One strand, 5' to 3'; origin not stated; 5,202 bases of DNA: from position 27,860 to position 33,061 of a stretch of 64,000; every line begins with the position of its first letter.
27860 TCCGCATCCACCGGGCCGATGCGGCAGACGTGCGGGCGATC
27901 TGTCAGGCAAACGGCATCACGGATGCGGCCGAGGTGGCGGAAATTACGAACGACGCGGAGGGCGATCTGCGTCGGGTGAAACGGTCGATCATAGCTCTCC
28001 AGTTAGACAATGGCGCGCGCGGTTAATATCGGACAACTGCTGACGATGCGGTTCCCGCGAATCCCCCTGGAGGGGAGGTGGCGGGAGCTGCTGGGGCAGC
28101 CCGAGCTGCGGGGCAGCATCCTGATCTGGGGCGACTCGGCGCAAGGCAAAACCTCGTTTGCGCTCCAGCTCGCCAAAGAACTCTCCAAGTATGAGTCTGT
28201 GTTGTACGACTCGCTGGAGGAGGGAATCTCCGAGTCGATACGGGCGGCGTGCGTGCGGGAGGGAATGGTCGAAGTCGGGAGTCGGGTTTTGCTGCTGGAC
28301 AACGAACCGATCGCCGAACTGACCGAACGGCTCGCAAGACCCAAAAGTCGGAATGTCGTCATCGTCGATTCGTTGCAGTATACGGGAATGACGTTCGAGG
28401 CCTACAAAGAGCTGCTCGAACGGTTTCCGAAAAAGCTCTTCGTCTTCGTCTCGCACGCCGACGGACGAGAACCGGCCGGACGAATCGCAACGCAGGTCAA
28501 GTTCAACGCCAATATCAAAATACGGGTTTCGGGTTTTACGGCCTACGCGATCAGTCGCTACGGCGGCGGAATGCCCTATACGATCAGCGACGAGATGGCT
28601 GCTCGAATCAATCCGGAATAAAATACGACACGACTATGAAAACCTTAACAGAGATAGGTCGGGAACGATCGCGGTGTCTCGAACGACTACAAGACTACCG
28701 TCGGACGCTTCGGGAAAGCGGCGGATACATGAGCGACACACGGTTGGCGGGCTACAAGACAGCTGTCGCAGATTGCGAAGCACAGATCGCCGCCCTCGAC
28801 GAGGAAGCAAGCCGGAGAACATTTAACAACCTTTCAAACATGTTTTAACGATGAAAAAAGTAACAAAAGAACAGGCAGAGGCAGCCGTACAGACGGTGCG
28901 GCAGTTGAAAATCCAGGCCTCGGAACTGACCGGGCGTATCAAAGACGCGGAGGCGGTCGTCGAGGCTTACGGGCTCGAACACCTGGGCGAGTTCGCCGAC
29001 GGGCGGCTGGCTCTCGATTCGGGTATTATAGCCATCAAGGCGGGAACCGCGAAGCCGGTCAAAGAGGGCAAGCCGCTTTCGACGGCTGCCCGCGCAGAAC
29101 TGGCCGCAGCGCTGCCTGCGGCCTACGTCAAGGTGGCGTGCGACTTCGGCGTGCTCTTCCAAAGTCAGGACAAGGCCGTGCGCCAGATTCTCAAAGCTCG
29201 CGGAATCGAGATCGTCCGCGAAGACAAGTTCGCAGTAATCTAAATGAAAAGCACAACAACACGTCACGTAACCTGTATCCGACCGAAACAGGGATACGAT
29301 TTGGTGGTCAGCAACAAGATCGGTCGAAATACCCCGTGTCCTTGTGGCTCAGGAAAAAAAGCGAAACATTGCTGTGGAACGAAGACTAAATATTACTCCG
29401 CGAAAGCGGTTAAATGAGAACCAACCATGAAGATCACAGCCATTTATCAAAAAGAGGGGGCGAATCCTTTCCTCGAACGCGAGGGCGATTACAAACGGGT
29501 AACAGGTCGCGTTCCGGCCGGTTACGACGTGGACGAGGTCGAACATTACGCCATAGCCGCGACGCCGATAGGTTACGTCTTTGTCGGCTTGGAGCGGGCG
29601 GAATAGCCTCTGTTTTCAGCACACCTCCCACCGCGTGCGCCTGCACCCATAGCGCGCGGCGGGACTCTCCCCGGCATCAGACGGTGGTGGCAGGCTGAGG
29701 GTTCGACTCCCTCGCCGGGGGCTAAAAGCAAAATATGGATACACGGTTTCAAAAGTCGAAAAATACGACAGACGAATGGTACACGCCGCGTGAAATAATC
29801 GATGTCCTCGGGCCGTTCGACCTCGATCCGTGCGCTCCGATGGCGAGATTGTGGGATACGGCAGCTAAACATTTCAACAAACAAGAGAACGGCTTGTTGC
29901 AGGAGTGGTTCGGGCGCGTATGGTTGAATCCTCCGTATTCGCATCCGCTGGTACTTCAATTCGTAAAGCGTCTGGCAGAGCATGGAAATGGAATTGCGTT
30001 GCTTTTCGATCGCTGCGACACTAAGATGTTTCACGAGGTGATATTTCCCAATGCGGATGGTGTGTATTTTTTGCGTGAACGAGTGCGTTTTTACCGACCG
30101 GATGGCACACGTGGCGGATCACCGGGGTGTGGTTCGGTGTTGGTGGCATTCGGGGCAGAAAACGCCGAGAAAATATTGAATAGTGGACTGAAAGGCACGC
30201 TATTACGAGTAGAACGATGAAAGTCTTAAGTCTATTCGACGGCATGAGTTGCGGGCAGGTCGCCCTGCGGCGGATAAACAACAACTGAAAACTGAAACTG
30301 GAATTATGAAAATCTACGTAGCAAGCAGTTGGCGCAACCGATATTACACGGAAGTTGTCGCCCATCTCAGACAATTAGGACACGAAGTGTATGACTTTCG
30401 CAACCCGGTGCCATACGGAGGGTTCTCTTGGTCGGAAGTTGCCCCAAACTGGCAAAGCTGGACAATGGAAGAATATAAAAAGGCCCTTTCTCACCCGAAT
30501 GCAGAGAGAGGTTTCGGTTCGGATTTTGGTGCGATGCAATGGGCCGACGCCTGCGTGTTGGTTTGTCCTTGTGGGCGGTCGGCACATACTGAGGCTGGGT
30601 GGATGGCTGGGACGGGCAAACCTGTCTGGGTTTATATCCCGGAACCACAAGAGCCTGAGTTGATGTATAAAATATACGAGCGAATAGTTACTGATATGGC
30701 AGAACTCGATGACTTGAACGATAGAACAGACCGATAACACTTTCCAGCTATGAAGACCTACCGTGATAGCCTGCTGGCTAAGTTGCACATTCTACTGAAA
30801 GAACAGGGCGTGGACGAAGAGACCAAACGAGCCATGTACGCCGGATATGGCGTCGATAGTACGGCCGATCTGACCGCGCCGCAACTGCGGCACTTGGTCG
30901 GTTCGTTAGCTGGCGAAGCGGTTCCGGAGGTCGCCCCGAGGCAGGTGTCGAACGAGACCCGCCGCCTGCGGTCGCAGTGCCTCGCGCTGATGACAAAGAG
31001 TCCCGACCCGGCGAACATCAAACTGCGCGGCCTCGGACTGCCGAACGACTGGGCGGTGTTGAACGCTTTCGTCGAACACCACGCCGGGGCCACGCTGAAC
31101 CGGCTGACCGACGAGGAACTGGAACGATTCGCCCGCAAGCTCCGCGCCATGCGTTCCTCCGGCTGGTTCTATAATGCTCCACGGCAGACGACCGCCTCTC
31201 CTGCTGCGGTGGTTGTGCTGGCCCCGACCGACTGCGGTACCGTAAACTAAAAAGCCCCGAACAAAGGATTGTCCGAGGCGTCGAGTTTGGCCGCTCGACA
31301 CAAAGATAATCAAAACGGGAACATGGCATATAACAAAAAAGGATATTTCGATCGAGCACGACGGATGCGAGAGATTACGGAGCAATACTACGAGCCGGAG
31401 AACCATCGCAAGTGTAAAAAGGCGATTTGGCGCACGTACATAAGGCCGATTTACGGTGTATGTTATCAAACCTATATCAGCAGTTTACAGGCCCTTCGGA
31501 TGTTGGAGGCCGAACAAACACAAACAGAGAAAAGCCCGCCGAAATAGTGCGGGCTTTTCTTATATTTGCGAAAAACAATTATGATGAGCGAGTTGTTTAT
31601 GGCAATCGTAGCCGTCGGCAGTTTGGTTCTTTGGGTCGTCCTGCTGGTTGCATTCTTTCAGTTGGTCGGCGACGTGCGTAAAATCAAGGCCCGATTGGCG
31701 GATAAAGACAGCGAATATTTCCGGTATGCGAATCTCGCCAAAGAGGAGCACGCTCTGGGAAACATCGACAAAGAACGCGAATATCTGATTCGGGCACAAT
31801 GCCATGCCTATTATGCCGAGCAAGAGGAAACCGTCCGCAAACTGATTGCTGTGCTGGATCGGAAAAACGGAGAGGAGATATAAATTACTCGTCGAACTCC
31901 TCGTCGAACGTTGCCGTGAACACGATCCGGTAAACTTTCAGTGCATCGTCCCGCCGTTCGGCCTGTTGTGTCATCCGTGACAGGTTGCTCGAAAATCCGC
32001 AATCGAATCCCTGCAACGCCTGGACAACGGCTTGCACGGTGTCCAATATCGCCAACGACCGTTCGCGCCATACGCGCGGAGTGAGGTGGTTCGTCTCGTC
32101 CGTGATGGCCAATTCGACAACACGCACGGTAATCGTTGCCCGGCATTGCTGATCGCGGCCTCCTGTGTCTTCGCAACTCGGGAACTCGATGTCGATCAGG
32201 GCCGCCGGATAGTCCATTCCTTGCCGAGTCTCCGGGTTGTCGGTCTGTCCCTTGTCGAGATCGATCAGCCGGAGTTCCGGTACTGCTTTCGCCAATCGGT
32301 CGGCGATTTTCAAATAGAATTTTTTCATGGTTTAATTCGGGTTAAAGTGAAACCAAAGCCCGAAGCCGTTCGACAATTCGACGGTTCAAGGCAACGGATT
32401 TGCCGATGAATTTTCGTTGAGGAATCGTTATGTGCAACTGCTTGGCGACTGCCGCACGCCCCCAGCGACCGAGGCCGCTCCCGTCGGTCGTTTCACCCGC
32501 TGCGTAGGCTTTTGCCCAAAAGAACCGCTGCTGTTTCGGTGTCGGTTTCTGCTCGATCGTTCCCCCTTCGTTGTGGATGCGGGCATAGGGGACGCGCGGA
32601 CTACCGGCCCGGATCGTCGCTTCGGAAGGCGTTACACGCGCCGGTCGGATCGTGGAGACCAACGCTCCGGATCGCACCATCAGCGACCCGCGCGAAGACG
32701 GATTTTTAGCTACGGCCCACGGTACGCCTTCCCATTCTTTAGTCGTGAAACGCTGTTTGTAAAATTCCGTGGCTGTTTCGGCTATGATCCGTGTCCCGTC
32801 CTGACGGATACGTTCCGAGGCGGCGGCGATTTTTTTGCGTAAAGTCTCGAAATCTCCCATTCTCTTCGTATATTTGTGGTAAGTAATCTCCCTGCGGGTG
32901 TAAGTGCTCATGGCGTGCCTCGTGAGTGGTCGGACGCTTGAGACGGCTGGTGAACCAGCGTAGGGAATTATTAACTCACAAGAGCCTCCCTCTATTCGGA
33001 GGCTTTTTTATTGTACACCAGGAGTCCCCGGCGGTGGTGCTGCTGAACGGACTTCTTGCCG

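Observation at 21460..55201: Mu-like prophage inserted inside cas3, separating HD motifs I-IV from motif V and the helicase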

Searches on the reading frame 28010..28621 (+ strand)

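Call 18: search_protein_families(library=pfam, proteins=[window:28010-28621:+], max_evalue=0.01)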
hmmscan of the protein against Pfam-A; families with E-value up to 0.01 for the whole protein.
window:28010-28621:+ (203 aa): 5 families
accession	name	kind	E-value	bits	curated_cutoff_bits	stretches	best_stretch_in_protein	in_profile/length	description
PF13401.12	AAA_22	-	0.00031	21.5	27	1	34-139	5-108/130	AAA domain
PF13173.12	AAA_14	-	0.0022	18.5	27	0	38-145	6-95/129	AAA domain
PF01637.24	ATPase_2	-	0.0026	18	33.2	1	36-138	22-134/225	ATPase domain predominantly from Archaea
PF03796.21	DnaB_C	-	0.004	17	27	1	37-131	22-119/255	DnaB-like helicase C terminal domain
PF00156.33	Pribosyltran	-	0.0065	16.2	26.3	1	98-159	79-133/158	Phosphoribosyl transferase domain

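Call 44: search_protein_families(library=padloc, proteins=[window:28010-28621:+], max_evalue=0.001)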
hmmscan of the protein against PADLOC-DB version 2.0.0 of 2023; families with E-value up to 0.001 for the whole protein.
window:28010-28621:+ (203 aa): 1 family
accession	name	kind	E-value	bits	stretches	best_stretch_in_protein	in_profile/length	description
PDLC03962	ShosT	-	0.00042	18.3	1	107-155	161-214/237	-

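Call 50: search_protein_families(library=phrogs, proteins=[window:28010-28621:+], max_evalue=0.001)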
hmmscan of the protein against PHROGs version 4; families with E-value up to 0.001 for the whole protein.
window:28010-28621:+ (203 aa): 2 families
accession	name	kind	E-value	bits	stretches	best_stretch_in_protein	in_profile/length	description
phrog_6891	-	other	2.9e-67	228.5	1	1-200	9-209/310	ATPase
phrog_5846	-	DNA, RNA and nucleotide metabolism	0.00037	20.9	1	24-66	28-70/380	clamp loader of DNA polymerase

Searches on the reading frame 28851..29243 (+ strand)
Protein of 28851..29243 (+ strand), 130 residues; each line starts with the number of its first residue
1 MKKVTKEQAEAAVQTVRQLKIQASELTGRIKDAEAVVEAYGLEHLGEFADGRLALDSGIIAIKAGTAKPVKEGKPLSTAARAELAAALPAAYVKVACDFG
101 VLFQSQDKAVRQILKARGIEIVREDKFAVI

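Call 18: search_protein_families(library=pfam, proteins=[window:28851-29243:+], max_evalue=0.01)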
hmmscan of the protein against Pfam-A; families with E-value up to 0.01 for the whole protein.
window:28851-29243:+ (130 aa): 1 family
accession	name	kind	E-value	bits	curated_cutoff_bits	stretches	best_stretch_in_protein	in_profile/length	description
PF07352.17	Phage_Mu_Gam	-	0.0011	19.3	28.3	1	7-129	23-147/149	Bacteriophage Mu Gam like protein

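Call 50: search_protein_families(library=phrogs, proteins=[window:28851-29243:+], max_evalue=0.001)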
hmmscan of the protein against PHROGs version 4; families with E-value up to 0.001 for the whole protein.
window:28851-29243:+ (130 aa): 0 families

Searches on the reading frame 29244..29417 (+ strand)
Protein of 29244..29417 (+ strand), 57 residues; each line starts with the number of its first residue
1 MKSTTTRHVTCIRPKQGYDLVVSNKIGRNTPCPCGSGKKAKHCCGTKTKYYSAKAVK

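Call 50: search_protein_families(library=phrogs, proteins=[window:29244-29417:+], max_evalue=0.001)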
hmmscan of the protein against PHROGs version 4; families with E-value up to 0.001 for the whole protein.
window:29244-29417:+ (57 aa): 1 family
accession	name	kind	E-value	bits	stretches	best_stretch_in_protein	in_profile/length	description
phrog_24700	-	unknown function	5.3e-06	27.7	1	22-44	197-219/221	-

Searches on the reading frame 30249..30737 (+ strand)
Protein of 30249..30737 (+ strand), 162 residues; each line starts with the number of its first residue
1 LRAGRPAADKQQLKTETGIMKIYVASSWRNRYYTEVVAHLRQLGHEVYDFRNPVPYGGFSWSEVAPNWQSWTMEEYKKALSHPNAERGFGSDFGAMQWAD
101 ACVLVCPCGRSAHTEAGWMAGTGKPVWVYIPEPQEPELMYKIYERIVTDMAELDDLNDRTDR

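Call 18: search_protein_families(library=pfam, proteins=[window:30249-30737:+], max_evalue=0.01)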
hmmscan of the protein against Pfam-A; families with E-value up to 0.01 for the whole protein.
window:30249-30737:+ (162 aa): 1 family
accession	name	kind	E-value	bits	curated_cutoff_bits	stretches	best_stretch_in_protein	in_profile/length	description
PF05014.21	Nuc_deoxyrib_tr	-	0.00033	21.2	28.8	1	22-135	1-102/117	Nucleoside 2-deoxyribosyltransferase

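Call 44: search_protein_families(library=padloc, proteins=[window:30249-30737:+], max_evalue=0.001)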
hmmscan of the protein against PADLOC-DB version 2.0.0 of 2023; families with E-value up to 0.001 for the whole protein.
window:30249-30737:+ (162 aa): 0 families

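Call 50: search_protein_families(library=phrogs, proteins=[window:30249-30737:+], max_evalue=0.001)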
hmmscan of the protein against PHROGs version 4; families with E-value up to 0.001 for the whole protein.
window:30249-30737:+ (162 aa): 1 family
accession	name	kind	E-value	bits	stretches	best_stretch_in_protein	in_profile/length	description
phrog_12607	-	DNA, RNA and nucleotide metabolism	1.3e-56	191.8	1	20-154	2-137/145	nucleoside deoxyribosyltransferase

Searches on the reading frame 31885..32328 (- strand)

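Call 20: search_protein_families(library=phrogs, proteins=[window:31885-32328:-], max_evalue=0.001)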
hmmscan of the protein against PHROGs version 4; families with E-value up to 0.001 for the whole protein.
window:31885-32328:- (147 aa): 1 family
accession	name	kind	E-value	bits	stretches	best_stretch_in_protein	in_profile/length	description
phrog_6911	-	unknown function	3e-28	99.5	1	1-143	1-143/148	-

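Call 45: search_protein_families(library=pfam, proteins=[window:31885-32328:-], max_evalue=0.01)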
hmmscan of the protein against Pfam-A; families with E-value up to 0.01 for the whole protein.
window:31885-32328:- (147 aa): 1 family
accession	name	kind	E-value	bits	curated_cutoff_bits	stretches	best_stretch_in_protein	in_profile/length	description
PF23840.1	Phage_tail_terminator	-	0.0037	17.6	27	0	8-142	11-144/150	Phage tail terminator protein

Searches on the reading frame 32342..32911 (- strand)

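Call 20: search_protein_families(library=phrogs, proteins=[window:32342-32911:-], max_evalue=0.001)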
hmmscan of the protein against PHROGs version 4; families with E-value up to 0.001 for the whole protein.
window:32342-32911:- (189 aa): 1 family
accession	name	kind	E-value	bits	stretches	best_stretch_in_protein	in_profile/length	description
phrog_26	-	connector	4.6e-12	47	1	18-184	84-223/321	tail completion or Neck1 protein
